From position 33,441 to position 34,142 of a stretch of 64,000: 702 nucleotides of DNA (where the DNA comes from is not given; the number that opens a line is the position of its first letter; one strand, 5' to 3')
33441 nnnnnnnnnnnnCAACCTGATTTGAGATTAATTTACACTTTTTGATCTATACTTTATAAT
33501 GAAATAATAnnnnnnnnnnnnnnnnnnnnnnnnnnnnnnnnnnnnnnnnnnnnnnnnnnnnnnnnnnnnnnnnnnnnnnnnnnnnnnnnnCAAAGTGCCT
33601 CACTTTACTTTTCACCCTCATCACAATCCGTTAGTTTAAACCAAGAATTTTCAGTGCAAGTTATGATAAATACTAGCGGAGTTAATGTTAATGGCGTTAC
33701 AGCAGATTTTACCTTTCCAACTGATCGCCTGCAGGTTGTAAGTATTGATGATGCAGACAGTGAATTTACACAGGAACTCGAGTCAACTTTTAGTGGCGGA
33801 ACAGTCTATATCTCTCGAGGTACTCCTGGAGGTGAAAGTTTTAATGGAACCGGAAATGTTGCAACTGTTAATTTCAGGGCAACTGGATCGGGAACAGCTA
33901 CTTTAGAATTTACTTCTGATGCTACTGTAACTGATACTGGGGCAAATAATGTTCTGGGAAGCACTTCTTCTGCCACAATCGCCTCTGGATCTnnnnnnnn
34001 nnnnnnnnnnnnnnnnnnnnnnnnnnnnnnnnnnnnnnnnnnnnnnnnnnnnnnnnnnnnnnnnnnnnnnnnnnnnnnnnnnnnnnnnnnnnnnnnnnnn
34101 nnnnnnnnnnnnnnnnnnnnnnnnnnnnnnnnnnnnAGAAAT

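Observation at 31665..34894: Candidate cohesin-dockerin-like surface assembly: a dockerin-tailed beta-helix protein followed by two tandem cohesin-like scaffold proteins with LPxTG-type sorting signals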

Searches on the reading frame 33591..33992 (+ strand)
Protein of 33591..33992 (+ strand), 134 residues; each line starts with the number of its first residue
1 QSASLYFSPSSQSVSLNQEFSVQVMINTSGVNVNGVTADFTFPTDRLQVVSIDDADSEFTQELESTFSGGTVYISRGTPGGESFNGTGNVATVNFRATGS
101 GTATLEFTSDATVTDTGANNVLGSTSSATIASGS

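Call 29: find_homologous_proteins(query=A3, max_evalue=0.001)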
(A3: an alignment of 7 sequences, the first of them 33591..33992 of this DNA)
Query A3 (7 sequences) (134 aa, profile of the alignment): 38 proteins with E <= 0.001 among 1589 candidates.
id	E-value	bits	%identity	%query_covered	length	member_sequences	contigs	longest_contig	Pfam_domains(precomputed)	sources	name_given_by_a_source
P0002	2.4e-56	207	61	100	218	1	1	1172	-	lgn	-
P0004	3.6e-56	206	64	100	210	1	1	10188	-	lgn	-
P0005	7.5e-55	202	57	100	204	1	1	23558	-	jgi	jgi:hypothetical protein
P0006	2.9e-54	200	61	100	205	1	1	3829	-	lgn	-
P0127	8.8e-53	195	48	81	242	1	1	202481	-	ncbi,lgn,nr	ncbi:hypothetical protein JW766_06180 [Candidatus Dojkabacteria bacterium]|nr:hypothetical protein [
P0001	1.3e-52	195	100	100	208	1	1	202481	-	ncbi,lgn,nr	ncbi:hypothetical protein JW766_06175 [Candidatus Dojkabacteria bacterium]|nr:hypothetical protein [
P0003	7.0e-52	192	60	100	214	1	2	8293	-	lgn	-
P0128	4.1e-48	180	60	98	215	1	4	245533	PF00963.25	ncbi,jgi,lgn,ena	-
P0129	1.8e-44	168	55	96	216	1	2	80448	-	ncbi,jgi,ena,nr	ncbi:MAG: cohesin domain-containing protein [Patescibacteria group bacterium]|nr:cohesin domain-cont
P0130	6.6e-44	167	57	96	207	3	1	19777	-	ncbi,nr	ncbi:MAG: cohesin domain-containing protein [Candidatus Dojkabacteria bacterium]|nr:cohesin domain-c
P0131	2.3e-43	165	56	99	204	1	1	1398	-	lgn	-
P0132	2.6e-43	165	60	99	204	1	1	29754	-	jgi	jgi:hypothetical protein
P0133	6.8e-43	163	50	99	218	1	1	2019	PF00963.25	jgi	-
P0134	5.4e-40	154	50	99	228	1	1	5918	-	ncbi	-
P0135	9.3e-40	153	50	100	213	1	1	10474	-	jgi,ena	-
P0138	1.0e-37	147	45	90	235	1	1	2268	PF00963.25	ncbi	-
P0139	4.5e-37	144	46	91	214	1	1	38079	PF00963.25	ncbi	-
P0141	1.1e-30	124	44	100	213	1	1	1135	PF00963.25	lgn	-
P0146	6.1e-21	92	38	96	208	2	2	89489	PF00963.25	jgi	-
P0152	5.5e-11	60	32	79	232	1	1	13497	PF00963.25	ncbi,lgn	-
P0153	4.8e-10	57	31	77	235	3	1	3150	PF00963.25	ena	-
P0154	4.3e-9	54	33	90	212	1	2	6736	PF00963.25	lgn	-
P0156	1.8e-6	45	31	96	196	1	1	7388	PF00963.25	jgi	jgi:hypothetical protein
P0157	5.6e-6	44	26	79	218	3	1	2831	PF00963.25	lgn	-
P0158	6.8e-6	44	47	31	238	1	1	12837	PF00963.25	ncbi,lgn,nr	ncbi:hypothetical protein HGA88_06480 [Candidatus Roizmanbacteria bacterium]|nr:hypothetical protein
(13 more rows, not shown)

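Call 47: predict_structure(alignment_id=A4)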
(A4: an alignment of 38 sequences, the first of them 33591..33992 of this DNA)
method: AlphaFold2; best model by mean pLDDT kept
length: 134 residues; sequences in the alignment: 38
mean_pLDDT: 97.1   pTM: 0.90
mean pLDDT of the five models: 97.1, 97.1, 96.8, 96.7, 96.6
residues with pLDDT >= 90: 129; 70-90: 5; 50-70: 0; < 50: 0
segments of 3 or more residues with pLDDT < 50: none
pLDDT, mean of each block of 10 residues (from residue 1): 95 98 98 98 98 96 97 96 96 98 98 97 98 89
secondary structure, 60 per line:
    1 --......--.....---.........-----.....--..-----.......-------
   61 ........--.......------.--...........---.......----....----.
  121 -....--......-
elements in order: E3-8 E11-15 E19-27 E33-37 E47-53 E61-68 E71-77 E87-97 E101-107 E112-115 E122-125 E128-133

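Call 50: fold_search(model_id=the predicted structure, library=pdb)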
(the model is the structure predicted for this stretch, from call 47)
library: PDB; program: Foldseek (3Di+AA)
matches with E <= 10: 2000; with E <= 0.001: 66
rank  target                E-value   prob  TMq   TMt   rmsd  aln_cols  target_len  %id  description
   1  6kgf_C                3.5e-10  1.00  0.86  0.79   2.3       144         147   15  Crystal structure of CaDoc0917(R16D)-CaCohA2 complex at pH 8.2 (released 2020-07-08)
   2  6kgc_A                1.5e-09  1.00  0.85  0.80   2.5       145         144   14  Crystal structure of CaDoc0917(R49D)-CaCohA2 complex at pH 5.4 (released 2020-07-08)
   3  6kge_A                1.8e-09  1.00  0.83  0.80   2.6       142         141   15  Crystal structure of CaDoc0917(R16D)-CaCohA2 complex at pH 5.5 (released 2020-07-08)
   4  6kgf_A                2.0e-09  1.00  0.86  0.81   2.3       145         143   14  Crystal structure of CaDoc0917(R16D)-CaCohA2 complex at pH 8.2 (released 2020-07-08)
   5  6kgd_A                3.5e-09  1.00  0.84  0.78   2.6       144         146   14  Crystal structure of CaDoc0917(R49D)-CaCohA2 complex at pH 8.0 (released 2020-07-08)
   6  1g1k_A                3.5e-09  1.00  0.81  0.76   2.6       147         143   18  COHESIN MODULE FROM THE CELLULOSOME OF CLOSTRIDIUM CELLULOLYTICUM (released 2000-11-22)
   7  2vn5_A                8.3e-09  1.00  0.81  0.77   2.3       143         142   15  The Clostridium cellulolyticum dockerin displays a dual binding mode for its cohesin partner (released 2008-05-20)
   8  2xdh                  1.0e-08  1.00  0.81  0.79   2.6       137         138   18  Non-cellulosomal cohesin from the hyperthermophilic archaeon Archaeoglobus fulgidus (released 2010-05-26)
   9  2vn5_C                1.3e-08  1.00  0.81  0.74   2.2       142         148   15  The Clostridium cellulolyticum dockerin displays a dual binding mode for its cohesin partner (released 2008-05-20)
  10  2vn6_A                1.4e-08  1.00  0.79  0.71   3.0       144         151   17  The Clostridium cellulolyticum dockerin displays a dual binding mode for its cohesin partner (released 2008-05-13)
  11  6kg8_MODEL_1_A        4.6e-08  1.00  0.82  0.72   3.0       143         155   15  Solution structure of CaCohA2 from Clostridium acetobutylicum (released 2020-07-08)
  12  5nrm_A                6.8e-08  1.00  0.81  0.77   2.4       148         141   14  Crystal structure of the sixth cohesin from Acetivibrio cellulolyticus' scaffoldin B in complex with Cel5 dockerin S51 (released 2018-01-31)
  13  5n5p_A                9.0e-08  1.00  0.78  0.76   2.5       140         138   16  Crystal structure of Ruminococcus flavefaciens' type III complex containing the fifth cohesin from scaffoldin B and th (released 2018-02-28)
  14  5aoz                  9.6e-08  1.00  0.77  0.74   3.1       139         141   14  High resolution SeMet structure of the third cohesin from Ruminococcus flavefaciens scaffoldin protein, ScaB (released 2016-09-28)
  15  5n5p_C                1.4e-07  1.00  0.78  0.76   2.7       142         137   17  Crystal structure of Ruminococcus flavefaciens' type III complex containing the fifth cohesin from scaffoldin B and th (released 2018-02-28)
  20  2jh2_A                5.6e-07  1.00  0.72  0.73   3.4       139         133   12  X-ray crystal structure of a cohesin-like module from Clostridium perfringens (released 2007-11-06)
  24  2vo8                  1.4e-06  1.00  0.74  0.73   3.4       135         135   16  Cohesin module from Clostridium perfringens ATCC13124 family 33 glycoside hydrolase. (released 2008-09-02)
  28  2w1n                  1.6e-06  1.00  0.70  0.44   3.8       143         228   12  cohesin and fibronectin type-III double module construct from the Clostridium perfringens glycoside hydrolase GH84C (released 2009-02-03)
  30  2jh2_B                3.6e-06  1.00  0.69  0.69   3.8       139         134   14  X-ray crystal structure of a cohesin-like module from Clostridium perfringens (released 2007-11-06)
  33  2zf9_D                9.5e-06  1.00  0.75  0.58   3.7       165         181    8  Crystal structure of a type III cohesin module from the cellulosomal ScaE cell-surface anchoring scaffoldin of Ruminoc (released 2008-12-30)
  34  2zf9_A                1.2e-05  1.00  0.71  0.54   4.6       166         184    7  Crystal structure of a type III cohesin module from the cellulosomal ScaE cell-surface anchoring scaffoldin of Ruminoc (released 2008-12-30)
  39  2zf9_B                1.6e-05  1.00  0.74  0.57   4.0       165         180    8  Crystal structure of a type III cohesin module from the cellulosomal ScaE cell-surface anchoring scaffoldin of Ruminoc (released 2008-12-30)
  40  9ifr                  1.6e-05  1.00  0.66  0.71   3.6       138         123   12  CLIPPER domain from the Gram-negative fibrillar adhesin "B9T28_05395 (released 2025-11-26)
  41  2jh2_C                1.7e-05  1.00  0.73  0.75   3.4       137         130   14  X-ray crystal structure of a cohesin-like module from Clostridium perfringens (released 2007-11-06)
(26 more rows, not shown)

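Call 54: find_encoding_contigs(protein=P0128, flank=10000, max_places=1)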
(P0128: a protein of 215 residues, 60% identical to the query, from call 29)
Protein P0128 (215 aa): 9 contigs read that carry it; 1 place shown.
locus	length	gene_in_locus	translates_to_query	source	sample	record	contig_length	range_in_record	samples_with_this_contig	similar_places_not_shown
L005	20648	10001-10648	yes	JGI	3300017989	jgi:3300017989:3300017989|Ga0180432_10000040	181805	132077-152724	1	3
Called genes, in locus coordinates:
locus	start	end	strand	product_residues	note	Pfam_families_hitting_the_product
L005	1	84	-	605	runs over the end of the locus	PF01841:Transglut_core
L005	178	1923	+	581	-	PF00270:DEAD (weak), PF00580:UvrD-helicase, PF01443:Viral_helicase1 (faint), PF13086:AAA_11 (weak), PF13245:AAA_19, PF13361:UvrD_C, PF13538:UvrD_C_2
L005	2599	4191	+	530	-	PF00009:GTP_EFTU, PF00025:Arf (weak), PF02421:FeoB_N (weak), PF00071:Ras, PF01926:MMR_HSR1, PF08477:Roc (weak), PF22042:EF-G_D2, PF11987:IF-2, +1 more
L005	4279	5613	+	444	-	-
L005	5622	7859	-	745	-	PF13491:FtsK_4TM, PF17854:FtsK_alpha, PF01580:FtsK_SpoIIIE, PF09397:FtsK_gamma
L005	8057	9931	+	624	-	PF13229:Beta_helix, PF05048:NosD, PF13229:Beta_helix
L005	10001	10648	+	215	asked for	PF00963:Cohesin (weak)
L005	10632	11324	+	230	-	-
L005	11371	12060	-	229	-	-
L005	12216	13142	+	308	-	PF00294:PfkB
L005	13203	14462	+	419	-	PF05221:AdoHcyase, PF02826:2-Hacid_dh_C, PF00670:AdoHcyase_NAD, PF07991:KARI_N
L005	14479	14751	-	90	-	PF07866:DUF1653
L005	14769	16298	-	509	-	PF10092:DUF2330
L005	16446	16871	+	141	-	PF17886:ArsA_HSP20 (faint), PF00011:HSP20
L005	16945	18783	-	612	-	PF08308:PEGA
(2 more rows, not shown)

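Call 55: find_encoding_contigs(protein=P0129, flank=10000, max_places=1)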
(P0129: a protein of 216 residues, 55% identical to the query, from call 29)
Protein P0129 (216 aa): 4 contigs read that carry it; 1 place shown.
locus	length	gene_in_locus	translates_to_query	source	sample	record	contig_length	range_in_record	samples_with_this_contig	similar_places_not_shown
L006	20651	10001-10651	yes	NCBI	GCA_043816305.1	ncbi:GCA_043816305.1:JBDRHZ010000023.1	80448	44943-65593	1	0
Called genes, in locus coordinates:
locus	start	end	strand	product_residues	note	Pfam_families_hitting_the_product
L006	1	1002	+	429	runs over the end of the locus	-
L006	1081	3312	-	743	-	PF13491:FtsK_4TM, PF17854:FtsK_alpha, PF01580:FtsK_SpoIIIE, PF09397:FtsK_gamma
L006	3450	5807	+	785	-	PF13229:Beta_helix, PF05048:NosD, PF13229:Beta_helix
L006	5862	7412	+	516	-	-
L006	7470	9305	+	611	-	PF05048:NosD, PF13229:Beta_helix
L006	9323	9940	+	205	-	PF00963:Cohesin (weak)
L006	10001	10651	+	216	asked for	-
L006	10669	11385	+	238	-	-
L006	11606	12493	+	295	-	-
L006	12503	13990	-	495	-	PF10092:DUF2330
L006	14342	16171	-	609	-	PF08308:PEGA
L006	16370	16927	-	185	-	PF04542:Sigma70_r2, PF08281:Sigma70_r4_2 (weak), PF04545:Sigma70_r4 (weak)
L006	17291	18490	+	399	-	PF11258:DUF3048, PF17479:DUF3048_C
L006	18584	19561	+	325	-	PF12844:HTH_19 (faint), PF13413:HTH_25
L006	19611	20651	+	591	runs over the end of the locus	PF01807:Zn_ribbon_DnaG, PF08275:DNAG_N, PF01751:Toprim (weak), PF13155:Toprim_2, PF13662:Toprim_4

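Call 56: find_encoding_contigs(protein=P0146, flank=10000, max_places=1)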
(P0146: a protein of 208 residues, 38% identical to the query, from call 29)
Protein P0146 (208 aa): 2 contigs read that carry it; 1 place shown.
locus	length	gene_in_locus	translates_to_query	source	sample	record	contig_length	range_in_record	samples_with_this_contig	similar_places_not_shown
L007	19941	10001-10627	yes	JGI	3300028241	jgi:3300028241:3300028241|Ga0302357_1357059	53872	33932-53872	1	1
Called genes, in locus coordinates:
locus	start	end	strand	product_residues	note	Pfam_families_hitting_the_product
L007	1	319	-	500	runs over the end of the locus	-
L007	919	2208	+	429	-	-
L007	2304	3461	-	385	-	-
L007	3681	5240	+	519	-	-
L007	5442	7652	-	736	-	PF13491:FtsK_4TM, PF17854:FtsK_alpha, PF01580:FtsK_SpoIIIE, PF09397:FtsK_gamma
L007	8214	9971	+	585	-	PF13229:Beta_helix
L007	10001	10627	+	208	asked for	PF00963:Cohesin (weak)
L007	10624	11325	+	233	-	-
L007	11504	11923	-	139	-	PF00210:Ferritin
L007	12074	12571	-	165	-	-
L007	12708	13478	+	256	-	-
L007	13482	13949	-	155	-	PF00258:Flavodoxin_1, PF12641:Flavodoxin_3 (weak), PF12724:Flavodoxin_5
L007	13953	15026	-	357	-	PF02618:YceG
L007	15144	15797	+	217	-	PF18916:Lycopene_cyc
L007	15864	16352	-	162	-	PF00583:Acetyltransf_1, PF13673:Acetyltransf_10 (weak), PF13508:Acetyltransf_7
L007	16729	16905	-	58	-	-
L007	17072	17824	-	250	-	-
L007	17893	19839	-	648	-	-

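Call 58: find_encoding_contigs(protein=P0158, flank=10000, max_places=1)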
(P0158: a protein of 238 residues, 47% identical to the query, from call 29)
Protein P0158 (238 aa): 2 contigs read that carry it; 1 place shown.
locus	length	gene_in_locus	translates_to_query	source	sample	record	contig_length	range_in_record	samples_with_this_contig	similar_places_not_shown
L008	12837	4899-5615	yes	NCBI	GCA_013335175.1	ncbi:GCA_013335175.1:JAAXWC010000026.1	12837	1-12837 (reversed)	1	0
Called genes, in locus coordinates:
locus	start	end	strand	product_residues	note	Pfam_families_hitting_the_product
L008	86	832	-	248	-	-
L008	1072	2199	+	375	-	PF13173:AAA_14, PF13635:DUF4143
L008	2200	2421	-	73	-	PF12728:HTH_17, PF00376:MerR, PF13411:MerR_1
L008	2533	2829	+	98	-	-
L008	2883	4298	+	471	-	PF00404:Dockerin_1 (weak)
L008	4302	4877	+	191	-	PF00963:Cohesin (weak)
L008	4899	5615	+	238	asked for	PF00963:Cohesin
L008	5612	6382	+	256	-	PF00041:fn3 (faint), PF16656:Pur_ac_phosph_N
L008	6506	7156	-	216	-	PF02163:Peptidase_M50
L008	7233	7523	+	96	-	PF00830:Ribosomal_L28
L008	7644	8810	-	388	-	-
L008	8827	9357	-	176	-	PF01327:Pep_deformylase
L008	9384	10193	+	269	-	PF00535:Glycos_transf_2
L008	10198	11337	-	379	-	PF01926:MMR_HSR1, PF02421:FeoB_N, PF06071:YchF-GTPase_C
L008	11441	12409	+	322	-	PF00294:PfkB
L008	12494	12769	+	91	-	-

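Call 59: find_encoding_contigs(protein=P0152, flank=10000, max_places=1)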
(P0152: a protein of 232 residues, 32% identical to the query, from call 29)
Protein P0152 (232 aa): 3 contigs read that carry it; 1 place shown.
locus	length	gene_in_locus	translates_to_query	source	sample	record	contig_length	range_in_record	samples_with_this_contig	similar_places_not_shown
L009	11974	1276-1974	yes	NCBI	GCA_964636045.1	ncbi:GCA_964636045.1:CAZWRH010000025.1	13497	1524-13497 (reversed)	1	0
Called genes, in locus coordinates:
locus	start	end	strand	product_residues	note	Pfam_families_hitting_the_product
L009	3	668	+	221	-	?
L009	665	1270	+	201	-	-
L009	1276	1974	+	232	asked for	PF00963:Cohesin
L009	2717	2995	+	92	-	PF00830:Ribosomal_L28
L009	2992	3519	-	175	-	PF01327:Pep_deformylase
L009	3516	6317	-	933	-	-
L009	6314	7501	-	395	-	-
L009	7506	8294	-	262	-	PF00535:Glycos_transf_2, PF10111:Glyco_tranf_2_2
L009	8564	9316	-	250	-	-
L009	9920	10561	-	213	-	-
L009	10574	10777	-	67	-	-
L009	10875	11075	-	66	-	-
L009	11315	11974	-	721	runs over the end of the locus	PF26449:DUF8128, PF01935:DUF87, PF10412:TrwB_AAD_bind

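Call 60: find_encoding_contigs(protein=P0156, flank=10000, max_places=1)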
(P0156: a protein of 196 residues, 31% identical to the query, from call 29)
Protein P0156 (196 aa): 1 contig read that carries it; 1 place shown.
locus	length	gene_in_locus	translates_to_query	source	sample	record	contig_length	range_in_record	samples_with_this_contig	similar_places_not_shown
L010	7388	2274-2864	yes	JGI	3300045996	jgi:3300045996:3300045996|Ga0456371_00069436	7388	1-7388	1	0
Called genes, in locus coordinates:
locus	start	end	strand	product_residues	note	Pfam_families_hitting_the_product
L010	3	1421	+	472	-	?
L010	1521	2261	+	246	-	PF00404:Dockerin_1 (faint)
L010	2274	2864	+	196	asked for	PF00963:Cohesin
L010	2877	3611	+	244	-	PF00963:Cohesin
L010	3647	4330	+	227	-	PF04203:Sortase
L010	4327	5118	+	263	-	PF00121:TIM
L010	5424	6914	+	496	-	PF12072:RNase_Y_N, PF00013:KH_1, PF01966:HD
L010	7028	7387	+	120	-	?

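Call 66: search_protein_families(library=pfam, proteins=[L006:5862-7409:+, L006:3450-5804:+, L007:3681-5237:+, L008:2883-4295:+, L010:1521-2258:+, L010:3647-4327:+], max_evalue=0.01)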
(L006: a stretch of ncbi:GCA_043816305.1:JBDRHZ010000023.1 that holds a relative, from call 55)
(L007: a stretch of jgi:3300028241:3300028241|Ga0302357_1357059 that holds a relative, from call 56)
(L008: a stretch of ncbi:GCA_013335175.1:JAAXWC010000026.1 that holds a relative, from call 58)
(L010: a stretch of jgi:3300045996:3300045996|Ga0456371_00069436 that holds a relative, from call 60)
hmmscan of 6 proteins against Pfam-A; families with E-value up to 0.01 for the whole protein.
L006:5862-7409:+ (516 aa): 0 families

L006:3450-5804:+ (785 aa): 2 families
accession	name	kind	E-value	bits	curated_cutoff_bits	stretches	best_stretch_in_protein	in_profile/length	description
PF13229.12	Beta_helix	-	5e-24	85.2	25.9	2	288-433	2-148/158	Right handed beta helix region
PF05048.19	NosD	-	4.3e-15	56.2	23.6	1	251-395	23-168/212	Periplasmic copper-binding protein (NosD)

L007:3681-5237:+ (519 aa): 0 families

L008:2883-4295:+ (471 aa): 1 family
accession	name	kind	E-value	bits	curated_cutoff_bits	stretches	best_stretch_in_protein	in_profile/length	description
PF00404.24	Dockerin_1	-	2e-06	28.3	22.9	1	419-460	8-52/57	Dockerin type I domain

L010:1521-2258:+ (246 aa): 1 family
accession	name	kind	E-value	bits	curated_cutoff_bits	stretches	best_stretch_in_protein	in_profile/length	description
PF00404.24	Dockerin_1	-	4.1e-06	27.3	22.9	2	176-217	6-54/57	Dockerin type I domain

L010:3647-4327:+ (227 aa): 1 family
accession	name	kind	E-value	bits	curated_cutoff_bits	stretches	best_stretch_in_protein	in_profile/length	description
PF04203.18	Sortase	-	3e-20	72.7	26.6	1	82-201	5-120/125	Sortase domain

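Call 78: find_related_loci(query=A3, collection=genome_contigs, flank=10000)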
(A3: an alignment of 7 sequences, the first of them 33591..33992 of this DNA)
Query A3 (134 aa) in genome_contigs; peptide patterns used: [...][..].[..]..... (x = any residue, [..] = any of these).
130 stretches matched a pattern, but none encodes a relative of the query by tblastn (E <= 1e-3).
